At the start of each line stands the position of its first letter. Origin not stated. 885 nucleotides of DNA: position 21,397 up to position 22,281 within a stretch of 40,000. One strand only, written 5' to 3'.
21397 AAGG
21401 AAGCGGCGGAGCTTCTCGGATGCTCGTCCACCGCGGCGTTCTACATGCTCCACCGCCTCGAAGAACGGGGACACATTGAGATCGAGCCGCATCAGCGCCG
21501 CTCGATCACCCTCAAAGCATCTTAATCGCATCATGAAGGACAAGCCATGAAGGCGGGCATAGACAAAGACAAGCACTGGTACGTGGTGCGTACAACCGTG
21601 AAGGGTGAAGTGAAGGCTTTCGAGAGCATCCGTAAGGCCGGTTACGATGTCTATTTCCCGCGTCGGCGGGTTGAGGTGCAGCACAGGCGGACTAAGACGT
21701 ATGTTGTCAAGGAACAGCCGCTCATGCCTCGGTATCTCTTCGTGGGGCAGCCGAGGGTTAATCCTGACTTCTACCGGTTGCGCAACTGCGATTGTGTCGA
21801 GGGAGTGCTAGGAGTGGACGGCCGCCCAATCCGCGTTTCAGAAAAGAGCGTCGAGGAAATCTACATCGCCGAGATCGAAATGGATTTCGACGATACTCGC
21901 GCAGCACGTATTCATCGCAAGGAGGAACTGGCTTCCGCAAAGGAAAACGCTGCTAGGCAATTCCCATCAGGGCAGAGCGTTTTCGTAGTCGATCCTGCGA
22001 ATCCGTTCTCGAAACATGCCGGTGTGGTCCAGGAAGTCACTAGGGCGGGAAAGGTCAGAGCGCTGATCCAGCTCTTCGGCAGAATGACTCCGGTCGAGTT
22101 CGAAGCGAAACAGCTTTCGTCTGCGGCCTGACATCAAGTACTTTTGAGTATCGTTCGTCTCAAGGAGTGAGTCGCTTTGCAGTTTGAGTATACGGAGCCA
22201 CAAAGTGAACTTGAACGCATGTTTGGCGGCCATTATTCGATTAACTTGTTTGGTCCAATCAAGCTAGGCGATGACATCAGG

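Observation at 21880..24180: Cassette-insertion hotspot behind the NusG-like antiterminator, marked by nested decayed copies of that gene's 3' end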

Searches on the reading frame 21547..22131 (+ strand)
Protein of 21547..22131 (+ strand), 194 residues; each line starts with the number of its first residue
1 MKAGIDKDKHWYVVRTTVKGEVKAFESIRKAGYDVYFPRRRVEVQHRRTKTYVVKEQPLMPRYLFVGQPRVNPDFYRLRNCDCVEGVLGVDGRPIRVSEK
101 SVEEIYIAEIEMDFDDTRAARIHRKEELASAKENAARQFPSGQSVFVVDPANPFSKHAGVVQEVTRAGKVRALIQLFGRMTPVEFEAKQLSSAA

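Call 8: search_protein_families(library=pfam, proteins=[window:21547-22131:+], max_evalue=0.01)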
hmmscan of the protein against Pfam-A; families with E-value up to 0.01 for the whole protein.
window:21547-22131:+ (194 aa): 1 family
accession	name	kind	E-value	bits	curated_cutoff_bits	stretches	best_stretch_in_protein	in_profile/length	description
PF02357.24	NusG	-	7.9e-16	58.8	22.2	1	9-105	1-92/93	Transcription termination factor nusG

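Call 9: search_protein_families(library=phrogs, proteins=[window:21547-22131:+], max_evalue=0.001)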
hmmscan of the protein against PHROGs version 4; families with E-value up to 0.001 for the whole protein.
window:21547-22131:+ (194 aa): 2 families
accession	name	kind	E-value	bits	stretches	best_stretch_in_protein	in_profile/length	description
phrog_6386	-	transcription regulation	2.8e-25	90.1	1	6-191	10-177/179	transcription antiterminator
phrog_25909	-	transcription regulation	4.1e-15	57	1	6-127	32-154/220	transcription antiterminator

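Call 11: find_related_loci(query=window:21547-22131:+, collection=genome_contigs, flank=8000)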
Query window:21547-22131:+ (194 aa) in genome_contigs; peptide patterns used: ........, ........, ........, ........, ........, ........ (x = any residue, [..] = any of these).
92 stretches matched a pattern; 11 encode a relative of the query (tblastn E <= 1e-3); 11 distinct loci.
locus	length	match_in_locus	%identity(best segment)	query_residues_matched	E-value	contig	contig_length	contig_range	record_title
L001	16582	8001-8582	75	1-194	1e-99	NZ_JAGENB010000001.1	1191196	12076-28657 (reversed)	Phyllobacterium calauticae strain R2-JL R2_1, whole genome shotgun sequence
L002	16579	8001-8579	66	1-193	5e-86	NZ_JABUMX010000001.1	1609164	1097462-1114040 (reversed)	Phyllobacterium pellucidum strain BT25 5178.BT25.1_1_BT25.00001_5178.BT25.1, whole genome shotgun sequence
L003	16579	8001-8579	67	1-193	7e-86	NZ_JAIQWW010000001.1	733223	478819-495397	Phyllobacterium chamaecytisi strain KW56 1, whole genome shotgun sequence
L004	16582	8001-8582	64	1-194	3e-84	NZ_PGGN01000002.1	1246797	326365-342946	Phyllobacterium endophyticum strain PEPV15 NODE_2_length_1246797_cov_60.0214, whole genome shotgun sequence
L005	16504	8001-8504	61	1-168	6e-69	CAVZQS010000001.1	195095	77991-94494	MAG: uncultured Alphaproteobacteria bacterium isolate MFD05747.bin.2.52 genome assembly, contig: contig_11422, whole gen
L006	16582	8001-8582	77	1-194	7e-103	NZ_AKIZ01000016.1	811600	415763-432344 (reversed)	Phyllobacterium sp. YR531 PMI41_contig_33.33, whole genome shotgun sequence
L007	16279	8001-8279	57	102-194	2e-31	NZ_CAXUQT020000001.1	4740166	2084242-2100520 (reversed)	Phyllobacterium sp. LjRoot231 LJR231c1, whole genome shotgun sequence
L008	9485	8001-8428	70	5-146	2e-39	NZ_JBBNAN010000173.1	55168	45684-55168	MAG: Phyllobacterium sp. isolate P2_KT_PC_D7_E2_bin.1 k127_567440_P2_KT_PC_D7_E2_bin_1, whole genome shotgun sequence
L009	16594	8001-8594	34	1-190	6e-27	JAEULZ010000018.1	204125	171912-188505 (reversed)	MAG: Mesorhizobium sp. isolate new MAG-134 k141_1871323, whole genome shotgun sequence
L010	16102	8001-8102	65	160-193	1e-9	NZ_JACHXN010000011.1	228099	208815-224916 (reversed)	Phyllobacterium trifolii strain CECT 7015 Ga0372396_11, whole genome shotgun sequence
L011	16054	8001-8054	89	177-194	7e-5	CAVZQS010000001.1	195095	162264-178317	MAG: uncultured Alphaproteobacteria bacterium isolate MFD05747.bin.2.52 genome assembly, contig: contig_11422, whole gen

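Call 19: search_protein_families(library=pfam, proteins=[L001:8595-9254:-, L001:9256-10509:-, L002:8588-9346:-, L004:8594-9619:-, L004:9632-11062:-, L006:8718-11099:-, L006:11108-11899:-, L006:12141-12632:+, L005:8892-9569:-, L005:9447-10031:+], max_evalue=0.01)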
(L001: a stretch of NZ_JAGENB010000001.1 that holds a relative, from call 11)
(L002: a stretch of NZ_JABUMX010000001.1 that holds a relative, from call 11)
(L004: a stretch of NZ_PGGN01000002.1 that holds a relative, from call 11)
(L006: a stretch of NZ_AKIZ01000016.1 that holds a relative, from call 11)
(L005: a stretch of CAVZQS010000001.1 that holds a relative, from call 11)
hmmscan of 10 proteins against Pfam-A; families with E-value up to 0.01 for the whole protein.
L001:8595-9254:- (219 aa): 0 families

L001:9256-10509:- (417 aa): 7 families
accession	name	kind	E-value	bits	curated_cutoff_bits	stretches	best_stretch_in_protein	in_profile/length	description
PF13175.12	AAA_15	-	3.2e-20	73.5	32.1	2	1-99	1-83/374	AAA ATPase domain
PF13304.12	AAA_21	-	1.2e-18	68.7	27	2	281-361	224-304/304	AAA domain, putative AbiEii toxin, Type IV TA system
PF02463.25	SMC_N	-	3.8e-13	49.8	40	1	1-42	1-47/220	RecF/RecN/SMC N terminal domain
PF13476.12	AAA_23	-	7.5e-11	43.5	27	1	4-112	1-95/201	AAA domain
PF11398.14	DUF2813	-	1.3e-05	25.2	21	1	2-44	3-45/372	Protein of unknown function (DUF2813)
PF00005.33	ABC_tran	-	0.0014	19.7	25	1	16-48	6-38/137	ABC transporter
PF13555.12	AAA_29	-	0.0068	16.6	27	0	5-42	4-43/61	P-loop containing region of AAA domain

L002:8588-9346:- (252 aa): 0 families

L004:8594-9619:- (341 aa): 2 families
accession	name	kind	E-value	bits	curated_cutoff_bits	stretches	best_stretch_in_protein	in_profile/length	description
PF06742.16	DUF1214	-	2.3e-15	57.5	25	1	239-324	15-111/112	Protein of unknown function (DUF1214)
PF06863.17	DUF1254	-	2.3e-15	57.4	22.2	1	54-108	2-56/133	Protein of unknown function (DUF1254)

L004:9632-11062:- (476 aa): 2 families
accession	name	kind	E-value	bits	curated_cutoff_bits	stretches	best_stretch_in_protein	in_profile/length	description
PF06863.17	DUF1254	-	3.2e-43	147.6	22.2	1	79-210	2-133/133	Protein of unknown function (DUF1254)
PF06742.16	DUF1214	-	1.1e-33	116.5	25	1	349-459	1-111/112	Protein of unknown function (DUF1214)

L006:8718-11099:- (793 aa): 1 family
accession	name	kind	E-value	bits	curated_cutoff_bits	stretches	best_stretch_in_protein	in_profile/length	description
PF14072.11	DndB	-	8.7e-14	51.8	29.1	1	245-407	2-161/338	DNA-sulfur modification-associated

L006:11108-11899:- (263 aa): 1 family
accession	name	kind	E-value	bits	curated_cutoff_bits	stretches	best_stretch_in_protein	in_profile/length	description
PF02086.21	MethyltransfD12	-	6.8e-44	150.9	22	1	7-234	1-242/253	D12 class N6 adenine-specific DNA methyltransferase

L006:12141-12632:+ (163 aa): 0 families

L005:8892-9569:- (225 aa): 1 family
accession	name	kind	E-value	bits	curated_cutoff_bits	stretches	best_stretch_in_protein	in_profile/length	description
PF00565.23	SNase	-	1.3e-09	38.9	21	1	131-211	1-75/107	Staphylococcal nuclease homologue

L005:9447-10031:+ (194 aa): 1 family
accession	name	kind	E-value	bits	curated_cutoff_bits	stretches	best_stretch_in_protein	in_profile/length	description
PF06983.19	3-dmu-9_3-mt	-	1.6e-23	83.9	24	1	75-168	2-94/116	3-demethylubiquinone-9 3-methyltransferase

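Call 20: search_protein_families(library=padloc, proteins=[L001:8595-9254:-, L001:9256-10509:-, L002:8588-9346:-, L004:8594-9619:-, L004:9632-11062:-, L006:8718-11099:-], max_evalue=0.01)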
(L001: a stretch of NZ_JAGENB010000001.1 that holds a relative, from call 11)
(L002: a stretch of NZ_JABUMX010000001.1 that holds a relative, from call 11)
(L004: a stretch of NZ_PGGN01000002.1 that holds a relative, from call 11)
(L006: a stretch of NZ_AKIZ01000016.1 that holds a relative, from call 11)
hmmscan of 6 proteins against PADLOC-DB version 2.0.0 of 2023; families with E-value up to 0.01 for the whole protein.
L001:8595-9254:- (219 aa): 2 families
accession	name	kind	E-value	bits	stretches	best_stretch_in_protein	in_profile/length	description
PDLC04571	PDC-M31B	-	3.2e-07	28.3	1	4-192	6-205/233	-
PDLC04573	PDC-M31B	-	5.4e-06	24.4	1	1-89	1-84/241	-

L001:9256-10509:- (417 aa): 136 families (the best 25 are shown)
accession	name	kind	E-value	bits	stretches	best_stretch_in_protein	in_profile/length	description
PDLC04570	PDC-M31A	-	1.5e-71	239.6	2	199-415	160-394/395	-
PDLC02979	AriA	-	1.8e-28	98.4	2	1-99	1-86/373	-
PDLC04541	PDC-M25A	-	4.6e-26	89.8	2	1-65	1-64/380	-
PDLC02335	AbiLi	-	6.6e-25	85.8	1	1-415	49-286/326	AbiLi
PDLC04178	HEC-01A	-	7.2e-25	85.8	2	2-61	9-67/399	-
PDLC04135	mad3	-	9.8e-23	79.3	2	1-45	1-46/374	mads_3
PDLC04393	PDC-M07A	-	3.2e-22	77.1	2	1-45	1-45/435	-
PDLC03878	NsnB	-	8.5e-22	76.4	1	1-366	1-287/345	-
PDLC04392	PDC-M07A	-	9.9e-22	75.6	2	1-45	1-45/432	-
PDLC04175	HEC-01A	-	2.2e-21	74.3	2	2-57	6-61/363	-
PDLC04389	PDC-M07A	-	7.1e-21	72.7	2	317-390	328-401/443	-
PDLC04182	HEC-01A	-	1.8e-20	71.3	2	270-390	264-377/406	-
PDLC02915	ATPase-Toprim_I-B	-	7.1e-20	69.3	2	1-42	2-43/623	-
PDLC02980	AriA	-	8e-20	70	2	261-361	220-304/304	-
PDLC04391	PDC-M07A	-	2.2e-19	67.8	2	1-46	1-46/412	-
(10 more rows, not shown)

L002:8588-9346:- (252 aa): 1 family
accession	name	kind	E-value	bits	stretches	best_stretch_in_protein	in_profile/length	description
PDLC01802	CARF1--CARF_HEPN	-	0.0022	14.9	1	121-210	142-232/388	-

L004:8594-9619:- (341 aa): 0 families

L004:9632-11062:- (476 aa): 0 families

L006:8718-11099:- (793 aa): 3 families
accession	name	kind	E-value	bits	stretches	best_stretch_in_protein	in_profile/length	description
PDLC02811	DpdB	-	1.3e-17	61.7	1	240-448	3-212/370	DpdB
PDLC02658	DndB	-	1.5e-05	22.3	1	243-406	6-165/356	DndB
PDLC02812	DpdB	-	0.0002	18.4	1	243-417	7-180/400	DpdB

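Call 48: search_dna_similar(query=window:21547-22131:+, collection=phages, mode=protein, max_rows=25, max_evalue=0.001)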
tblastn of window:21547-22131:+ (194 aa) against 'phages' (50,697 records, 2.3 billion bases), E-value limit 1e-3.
Records with a match: 6; places in all: 6; records where one place covers at least 80% of the query: 5.
Best place of each record, by identity: <60% 6.
By first word of the organism name: uncultured 2; Listeria 2; Bacteriophage 1; Bradyrhizobium 1.
By host as written in the record: - 3; Listeria monocytogenes 2; Bradyrhizobium japonicum S10J 1.
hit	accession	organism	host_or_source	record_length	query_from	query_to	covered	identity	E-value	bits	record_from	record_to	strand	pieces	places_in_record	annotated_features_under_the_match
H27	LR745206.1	uncultured phage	metagenomic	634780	10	190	93%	27.3%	7e-5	48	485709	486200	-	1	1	record has no annotation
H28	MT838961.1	Bacteriophage sp.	human fecal samples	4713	11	192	94%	26.5%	3e-4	46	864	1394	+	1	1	record has no annotation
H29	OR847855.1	Listeria phage LM 4-11-1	Listeria monocytogenes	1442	8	190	94%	26.3%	1e-5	50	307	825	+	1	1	record has no annotation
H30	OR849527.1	Listeria phage LM 4-14-1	Listeria monocytogenes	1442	8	190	94%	26.3%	1e-5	50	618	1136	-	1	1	record has no annotation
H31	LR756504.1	uncultured phage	metagenomic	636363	7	184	92%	25.9%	1e-4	48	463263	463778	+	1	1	record has no annotation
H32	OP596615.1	Bradyrhizobium phage ppBjS10J-1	Bradyrhizobium japonicum S10J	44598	5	120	60%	27.9%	2e-5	50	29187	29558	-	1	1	hypothetical protein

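Call 64: search_protein_families(library=ncbifam, proteins=[window:21547-22131:+], max_evalue=0.01)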
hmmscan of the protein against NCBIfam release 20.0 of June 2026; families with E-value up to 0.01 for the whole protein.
window:21547-22131:+ (194 aa): 6 families
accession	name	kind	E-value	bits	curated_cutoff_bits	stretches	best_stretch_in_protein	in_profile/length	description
TIGR00922.1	nusG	equivalog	5.1e-13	49.2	135.7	1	11-191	1-170/172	transcription termination/antitermination protein NusG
TIGR01955.1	RfaH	equivalog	2.3e-11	43.9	144.5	1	11-112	1-100/159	transcription/translation regulatory transformer protein RfaH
TIGR01956.2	NusG_myco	equivalog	3e-10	40.1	150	1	43-191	70-237/239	transcription termination/antitermination protein NusG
NF033644.1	antiterm_UpxY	subfamily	3e-09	37.1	100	1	11-175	1-149/164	UpxY family transcription antiterminator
NF006534.0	PRK09014.1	equivalog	0.00082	19.3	124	1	9-109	2-100/162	transcription/translation regulatory transformer protein RfaH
NF033641.1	antiterm_LoaP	exception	0.0011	19.1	125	1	11-104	1-97/166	antiterminator LoaP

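Call 78: search_protein_families(library=pfam, proteins=[L011:8452-8790:+, L011:8924-9532:+, L011:11471-12067:-, L011:12095-12517:-], max_evalue=0.01)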
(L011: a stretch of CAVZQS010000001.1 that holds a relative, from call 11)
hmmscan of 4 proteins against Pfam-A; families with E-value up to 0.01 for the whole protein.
L011:8452-8790:+ (112 aa): 0 families

L011:8924-9532:+ (202 aa): 5 families
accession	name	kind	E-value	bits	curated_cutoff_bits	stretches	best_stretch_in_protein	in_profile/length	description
PF00440.29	TetR_N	-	7.1e-11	42.2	24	1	11-57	1-47/47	Bacterial regulatory proteins, tetR family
PF16925.10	TetR_C_13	-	1.2e-07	32.5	27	1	82-179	4-102/109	Tetracyclin repressor-like, C-terminal domain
PF21993.1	TetR_C_13_2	-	0.00019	22.1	27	1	79-179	1-97/103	Transcriptional regulator LmrA/YxaF-like, C-terminal domain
PF13977.11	TetR_C_6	-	0.0024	18.5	27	1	116-170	37-90/115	BetI-type transcriptional repressor, C-terminal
PF17932.6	TetR_C_24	-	0.0032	18.1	26.4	1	104-163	26-84/114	Tetracyclin repressor-like, C-terminal domain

L011:11471-12067:- (198 aa): 1 family
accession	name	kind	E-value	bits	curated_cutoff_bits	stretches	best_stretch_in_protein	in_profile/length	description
PF11181.13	YflT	-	2.6e-10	41.1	26.2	1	5-69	3-68/99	Heat induced stress protein YflT domain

L011:12095-12517:- (140 aa): 1 family
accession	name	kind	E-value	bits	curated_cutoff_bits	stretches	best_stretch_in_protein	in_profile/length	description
PF13670.12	PepSY_2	-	5.5e-05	23.5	24.3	1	65-130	13-73/83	Peptidase propeptide and YPEB domain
